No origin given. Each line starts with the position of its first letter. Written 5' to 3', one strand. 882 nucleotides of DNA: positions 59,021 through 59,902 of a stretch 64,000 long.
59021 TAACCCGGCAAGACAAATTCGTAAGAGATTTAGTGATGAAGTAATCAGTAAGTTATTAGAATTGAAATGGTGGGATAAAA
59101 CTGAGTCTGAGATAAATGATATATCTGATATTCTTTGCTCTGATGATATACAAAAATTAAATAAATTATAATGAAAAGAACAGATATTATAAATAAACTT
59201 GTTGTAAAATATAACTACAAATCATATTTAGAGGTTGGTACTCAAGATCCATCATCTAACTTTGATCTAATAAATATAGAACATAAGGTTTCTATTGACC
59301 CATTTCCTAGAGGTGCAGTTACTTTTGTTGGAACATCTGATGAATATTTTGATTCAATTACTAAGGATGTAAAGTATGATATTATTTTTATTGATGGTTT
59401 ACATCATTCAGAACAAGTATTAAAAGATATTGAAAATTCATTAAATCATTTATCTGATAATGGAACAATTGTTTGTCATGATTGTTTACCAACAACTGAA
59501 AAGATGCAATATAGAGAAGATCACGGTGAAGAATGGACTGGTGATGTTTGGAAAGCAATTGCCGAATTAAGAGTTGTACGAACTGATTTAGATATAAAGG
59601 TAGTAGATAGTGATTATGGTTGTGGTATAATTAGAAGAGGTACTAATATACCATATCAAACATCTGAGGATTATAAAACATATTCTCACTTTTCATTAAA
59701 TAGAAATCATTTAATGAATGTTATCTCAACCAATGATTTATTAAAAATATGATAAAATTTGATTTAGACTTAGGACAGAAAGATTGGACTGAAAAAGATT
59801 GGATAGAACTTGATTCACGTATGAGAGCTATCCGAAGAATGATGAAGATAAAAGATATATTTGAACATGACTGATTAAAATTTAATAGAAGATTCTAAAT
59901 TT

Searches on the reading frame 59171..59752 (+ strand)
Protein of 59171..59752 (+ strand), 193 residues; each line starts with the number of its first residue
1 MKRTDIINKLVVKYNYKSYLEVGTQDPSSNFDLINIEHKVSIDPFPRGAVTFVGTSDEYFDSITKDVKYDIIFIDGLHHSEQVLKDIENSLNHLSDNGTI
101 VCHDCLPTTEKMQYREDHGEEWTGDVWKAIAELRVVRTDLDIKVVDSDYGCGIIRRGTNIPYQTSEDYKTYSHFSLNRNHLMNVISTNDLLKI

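Call 71: search_protein_families(library=pfam, proteins=[window:59171-59752:+], max_evalue=0.1)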
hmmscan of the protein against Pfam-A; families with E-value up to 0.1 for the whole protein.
window:59171-59752:+ (193 aa): 1 family
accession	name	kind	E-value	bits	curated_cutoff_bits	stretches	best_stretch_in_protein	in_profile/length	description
PF13578.12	Methyltransf_24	-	1.7e-11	45.4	26.3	1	50-105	51-105/105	Methyltransferase domain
